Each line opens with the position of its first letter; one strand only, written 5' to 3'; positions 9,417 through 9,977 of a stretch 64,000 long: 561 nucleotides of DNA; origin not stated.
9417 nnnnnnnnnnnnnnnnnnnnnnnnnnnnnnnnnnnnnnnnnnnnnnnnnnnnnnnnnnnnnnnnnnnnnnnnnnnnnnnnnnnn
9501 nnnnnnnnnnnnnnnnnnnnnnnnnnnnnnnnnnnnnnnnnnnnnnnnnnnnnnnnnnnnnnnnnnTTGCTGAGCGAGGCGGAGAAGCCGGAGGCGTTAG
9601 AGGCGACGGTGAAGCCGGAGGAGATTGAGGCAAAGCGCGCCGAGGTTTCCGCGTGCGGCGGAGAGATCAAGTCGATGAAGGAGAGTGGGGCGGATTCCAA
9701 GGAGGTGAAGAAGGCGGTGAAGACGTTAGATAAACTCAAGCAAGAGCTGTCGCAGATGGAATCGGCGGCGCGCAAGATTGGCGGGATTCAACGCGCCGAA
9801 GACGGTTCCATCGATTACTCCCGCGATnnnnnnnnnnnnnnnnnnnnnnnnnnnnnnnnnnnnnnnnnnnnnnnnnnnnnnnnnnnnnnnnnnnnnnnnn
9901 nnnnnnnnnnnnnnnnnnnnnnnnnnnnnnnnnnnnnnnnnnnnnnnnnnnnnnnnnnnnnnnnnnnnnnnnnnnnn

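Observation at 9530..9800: WHEP-like helix-turn-helix insertion inside the AsnRS catalytic core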

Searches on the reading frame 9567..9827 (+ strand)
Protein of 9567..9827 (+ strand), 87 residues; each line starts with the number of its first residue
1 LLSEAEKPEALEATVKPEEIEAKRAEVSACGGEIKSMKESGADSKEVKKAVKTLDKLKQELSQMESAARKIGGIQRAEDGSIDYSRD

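Call 3: search_protein_families(library=pfam, proteins=[window:9567-9827:+], max_evalue=10)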
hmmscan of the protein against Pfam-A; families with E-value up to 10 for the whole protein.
seq(87 aa): 7 families
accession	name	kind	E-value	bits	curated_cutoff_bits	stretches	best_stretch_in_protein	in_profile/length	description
PF00458.25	WHEP-TRS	-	4.1e-08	33.6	32.5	1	25-65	3-43/53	WHEP-TRS domain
PF10498.14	IFT57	-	0.03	13.7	40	1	24-65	309-350/360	Intra-flagellar transport protein 57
PF07373.16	CAMP_factor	-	0.031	14.2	23.3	1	24-66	13-58/219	CAMP factor (Cfa)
PF02403.27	Seryl_tRNA_N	-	0.046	14.4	28.2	1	19-70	44-92/108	Seryl-tRNA synthetase N-terminal domain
PF24611.2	Spectrin_Anc-1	-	0.056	14.2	33.2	1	20-69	37-87/115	Nuclear anchorage protein 1, spectrin-like repeat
PF16099.11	RMI1_C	-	0.15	12.3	27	1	25-66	71-110/143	Recq-mediated genome instability protein 1, C-terminal OB-fold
PF02672.20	CP12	-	0.21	12.8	22.7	1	33-66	11-45/70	CP12 domain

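Call 20: search_solved_structures(query=A2, max_evalue=1, show_alignments=3)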
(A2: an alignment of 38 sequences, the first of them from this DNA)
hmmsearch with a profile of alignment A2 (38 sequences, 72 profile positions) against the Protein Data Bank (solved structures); distinct sequences matched with E-value up to 1: 36.
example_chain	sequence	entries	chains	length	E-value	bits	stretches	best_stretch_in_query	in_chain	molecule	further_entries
2djv_A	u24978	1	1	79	9.4e-12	48.4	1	14-67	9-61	Methionyl-tRNA synthetase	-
1x59_A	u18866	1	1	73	1.1e-05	29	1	20-70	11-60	Histidyl-tRNA synthetase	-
1d2d_A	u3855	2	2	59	1.7e-05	28.4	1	26-63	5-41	TRNA SYNTHETASE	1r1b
1fyj_A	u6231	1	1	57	2.8e-05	27.7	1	26-63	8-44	MULTIFUNCTIONAL AMINOACYL-TRNA SYNTHETASE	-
8yor_E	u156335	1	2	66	3.9e-05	27.2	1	21-70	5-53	Histidine--tRNA ligase, cytoplasmic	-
8yp1_A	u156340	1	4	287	4.4e-05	27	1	13-70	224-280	Immunoglobulin heavy constant gamma 1,Histidine--tRNA ligase, cytoplasmic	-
2lw7_A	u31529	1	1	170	0.00056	23.5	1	21-70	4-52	Histidine--tRNA ligase, cytoplasmic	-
4g85_A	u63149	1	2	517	0.002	21.7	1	21-70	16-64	Histidine-tRNA ligase, cytoplasmic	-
4phc_A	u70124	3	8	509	0.0024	21.5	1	21-70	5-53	Histidine--tRNA ligase, cytoplasmic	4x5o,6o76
2lr0_A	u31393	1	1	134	0.0048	20.5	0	18-50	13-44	P-loop ntpase fold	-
2q5h_A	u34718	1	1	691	0.0053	20.4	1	16-66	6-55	Glycyl-tRNA synthetase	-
2q5i_A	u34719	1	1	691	0.0053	20.4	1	16-66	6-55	Glycyl-tRNA synthetase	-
2pme_A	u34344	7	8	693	0.0053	20.4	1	16-66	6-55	Glycyl-tRNA synthetase | Glycine--tRNA ligase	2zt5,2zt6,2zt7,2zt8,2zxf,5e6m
2pmf_A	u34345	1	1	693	0.0053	20.4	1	16-66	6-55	Glycyl-tRNA synthetase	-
4kqe_A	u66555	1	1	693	0.0053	20.4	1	16-66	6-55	Glycine--tRNA ligase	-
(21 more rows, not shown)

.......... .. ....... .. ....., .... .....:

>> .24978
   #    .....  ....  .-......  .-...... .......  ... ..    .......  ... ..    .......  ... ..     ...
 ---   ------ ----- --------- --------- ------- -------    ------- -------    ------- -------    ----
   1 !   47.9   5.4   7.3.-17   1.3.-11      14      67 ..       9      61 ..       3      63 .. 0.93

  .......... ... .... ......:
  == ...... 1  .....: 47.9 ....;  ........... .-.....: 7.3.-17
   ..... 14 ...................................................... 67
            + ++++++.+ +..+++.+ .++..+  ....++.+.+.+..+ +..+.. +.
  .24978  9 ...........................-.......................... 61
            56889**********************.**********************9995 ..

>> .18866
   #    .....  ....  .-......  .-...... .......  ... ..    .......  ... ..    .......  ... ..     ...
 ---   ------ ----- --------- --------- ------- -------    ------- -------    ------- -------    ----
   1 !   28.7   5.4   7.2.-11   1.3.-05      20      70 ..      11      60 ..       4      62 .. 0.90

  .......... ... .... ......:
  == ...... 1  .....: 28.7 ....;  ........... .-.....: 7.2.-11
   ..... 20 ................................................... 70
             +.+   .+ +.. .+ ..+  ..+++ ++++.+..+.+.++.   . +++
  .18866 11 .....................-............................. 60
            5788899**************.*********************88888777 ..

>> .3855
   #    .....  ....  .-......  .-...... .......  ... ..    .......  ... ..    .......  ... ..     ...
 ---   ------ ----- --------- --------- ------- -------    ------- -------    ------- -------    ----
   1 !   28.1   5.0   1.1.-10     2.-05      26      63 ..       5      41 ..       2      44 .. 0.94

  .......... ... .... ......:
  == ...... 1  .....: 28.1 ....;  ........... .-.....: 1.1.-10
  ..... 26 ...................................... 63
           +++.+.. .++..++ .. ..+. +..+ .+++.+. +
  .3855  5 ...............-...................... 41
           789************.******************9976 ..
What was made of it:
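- On WHEP-TRS domain (Pfam PF00458): GlyRS (5e-3) and TrpRS (0.02) rank lower, after the first unrelated hit at E 0.005 (call 20).
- Closest known: WHEP repeats of Glu-ProRS. Same: The profile hits range from E 1e-5 to 2e-2 (call 20).
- Checked: A profile of 38 orthologous inserts hits the solved MetRS WHEP domain at E 9.4e-12 (call 20).
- GlyRS (5e-3) and TrpRS (0.02) follow lower down, interleaved with three de novo designed proteins at E 0.005-0.014 (call 20). The closest sequence relative among solved WHEPs is the tRNA-capturing MetRS domain (call 20). WHEP matches are orders of magnitude better in sequence (call 20).
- Tried and rejected: Both were rejected on scores (calls 3, 20).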

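Call 21: search_protein_families(library=pfam, alignment_id=A2, max_evalue=0.01)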
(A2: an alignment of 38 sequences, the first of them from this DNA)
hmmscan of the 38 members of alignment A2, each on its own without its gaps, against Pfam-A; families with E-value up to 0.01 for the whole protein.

A. member 1, seq(71 aa): 1 family
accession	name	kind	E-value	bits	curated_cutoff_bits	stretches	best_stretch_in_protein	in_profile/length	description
PF00458.25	WHEP-TRS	-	4.7e-08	33.4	32.5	1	25-65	3-43/53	WHEP-TRS domain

B. families by the number of members that match (of 38 scanned): 9 families
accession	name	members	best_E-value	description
PF00458.25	WHEP-TRS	26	8.8e-10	WHEP-TRS domain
PF07554.19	FIVAR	1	0.00044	FIVAR domain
PF20933.2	HpHbR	1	0.0011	Haptoglobin-hemoglobin receptor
PF02662.21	FlpD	1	0.0036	Methyl-viologen-reducing hydrogenase, delta subunit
PF13801.11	Metal_resist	1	0.006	Heavy-metal resistance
PF01519.22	DUF16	1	0.0075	Protein of unknown function DUF16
PF11985.13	Phage_Mu_Gp27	1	0.0085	Bacteriophage Mu, Gp27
PF17274.7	DUF5339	1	0.0089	Family of unknown function (DUF5339)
PF02090.21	SPAM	1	0.0096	Salmonella surface presentation of antigen gene type M protein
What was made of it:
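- On WHEP-TRS domain (Pfam PF00458): The isolated insert scores 33.4-33.6 bits, E 4e-8, against a cut-off of 32.5 (calls 3, 21).
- Checked: On the isolated insert it gives E 4e-8 and 33.4-33.6 bits, which is above it (calls 3, 21).
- Pfam PF00458 gives E 4e-8 and 33.4-33.6 bits (cut-off 32.5) on the isolated insert (calls 3, 21). 26 of 38 orthologous inserts hit PF00458 at E<0.01 (call 21). The window insert passes the Pfam gathering score when scanned alone (calls 3, 21).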

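Call 32: predict_structure(alignment_id=A2)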
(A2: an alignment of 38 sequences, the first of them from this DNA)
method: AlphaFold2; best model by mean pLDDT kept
length: 71 residues; sequences in the alignment: 38
mean_pLDDT: 72.9   pTM: 0.48
mean pLDDT of the five models: 72.9, 68.8, 68.0, 67.6, 61.1
residues with pLDDT >= 90: 0; 70-90: 49; 50-70: 16; < 50: 6
segments of 3 or more residues with pLDDT < 50: 9-12
pLDDT, mean of each block of 10 residues (from residue 1): 51 60 81 82 80 84 75 53
secondary structure, 60 per line:
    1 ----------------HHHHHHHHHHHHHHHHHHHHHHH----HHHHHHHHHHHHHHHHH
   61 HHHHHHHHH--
elements in order: H17-39 H44-69

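Call 36: fold_search(model_id=the predicted structure, library=pdb)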
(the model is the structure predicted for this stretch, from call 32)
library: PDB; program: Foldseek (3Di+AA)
matches with E <= 10: 126; with E <= 0.001: 0
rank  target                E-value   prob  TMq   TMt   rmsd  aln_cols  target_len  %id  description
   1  2djv_MODEL_1_A        4.4e-01  0.99  0.61  0.56   1.4        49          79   35  Solution structures of the WHEP-TRS domain of human methionyl-tRNA synthetase (released 2006-10-05)
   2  3mxz                  1.0e+00  0.98  0.71  0.48   0.9        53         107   19  Crystal Structure of tubulin folding cofactor A from Arabidopsis thaliana (released 2010-09-01)
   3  8yor_E                1.3e+00  0.97  0.54  0.89   0.6        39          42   26  Complex of HARSWHEP and a-HARSWHEP Fab (released 2025-02-12)
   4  6ahx                  1.6e+00  0.97  0.63  0.74   0.4        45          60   16  Copper-Sensing Operon Regulator Protein (CsoRGz) (released 2019-10-23)
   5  6r1o                  1.8e+00  0.28  0.36  0.09   4.8        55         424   29  Crystal structure of E. coli seryl-tRNA synthetase complexed to a seryl sulfamoyl adenosine derivative (released 2020-01-22)
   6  5lcy_A                2.1e+00  0.95  0.68  0.55   0.5        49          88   10  Formaldehyde-Responsive Regulator FrmR E64H variant from Salmonella enterica serovar Typhimurium (released 2016-08-10)
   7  9qmp                  2.1e+00  0.25  0.38  0.09   5.0        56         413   28  E.coli seryl-tRNA synthetase (released 2025-05-14)
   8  5lcy_B                2.2e+00  0.93  0.63  0.51   0.5        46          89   11  Formaldehyde-Responsive Regulator FrmR E64H variant from Salmonella enterica serovar Typhimurium (released 2016-08-10)
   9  1x59_MODEL_1_A        2.2e+00  0.92  0.61  0.60   0.7        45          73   27  Solution structures of the WHEP-TRS domain of human histidyl-tRNA synthetase (released 2005-11-15)
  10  6o76_B                2.2e+00  0.91  0.57  0.09   0.7        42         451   26  Human cytosolic Histidyl-tRNA synthetase (HisRS) with WHEP domain (released 2019-09-11)
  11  6he3_A                2.2e+00  0.85  0.61  0.11   1.1        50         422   22  Pseudomonas aeruginosa Seryl-tRNA Synthetase in Complex with 5'-O-(N-(L-seryl)-sulfamoyl)cytidine (released 2019-12-04)
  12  6r1m_A                2.2e+00  0.20  0.35  0.09   5.0        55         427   29  Crystal structure of E. coli seryl-tRNA synthetase complexed to seryl sulfamoyl adenosine (released 2020-01-22)
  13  4m1p                  2.4e+00  0.92  0.63  0.47   0.6        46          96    9  Crystal structure of the copper-sensing repressor CsoR with Cu(I) from Geobacillus thermodenitrificans NG80-2 (released 2014-05-21)
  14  6r1m_B                2.5e+00  0.21  0.37  0.09   4.7        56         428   28  Crystal structure of E. coli seryl-tRNA synthetase complexed to seryl sulfamoyl adenosine (released 2020-01-22)
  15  8yor_F                2.7e+00  0.85  0.51  0.87   0.7        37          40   27  Complex of HARSWHEP and a-HARSWHEP Fab (released 2025-02-12)
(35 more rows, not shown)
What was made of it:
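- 9615..9770 (+): WHEP-TRS helix-turn-helix core (aa 224-275): helix 1 aa 224-246 (nt 9615-9683), turn aa 247-250 (nt 9684-9695), helix 2 aa 251-275 (nt 9696-9770). The top Foldseek hit is the MetRS WHEP 2djv at 1.4 A over 49 columns (call 36).
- On WHEP-TRS domain (Pfam PF00458): The best Foldseek hit is 2djv at rmsd 1.4 A. The fold is too simple for a significant E-value (0.44; call 36).
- Closest known: C-terminal WHEP domain of human methionyl-tRNA synthetase. Same: Both are a roughly 50-residue helix-turn-helix (calls 20, 36).
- Generic helical hairpins score similarly in Foldseek (call 36). SerRS arms appear among the Foldseek matches (call 36). Several SerRS structural matches have low probability (0.2-0.28, rmsd about 5 A), though three Pseudomonas SerRS entries reach 0.63-0.85 at rmsd about 1.1 A; all have E>1.8 (call 36).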
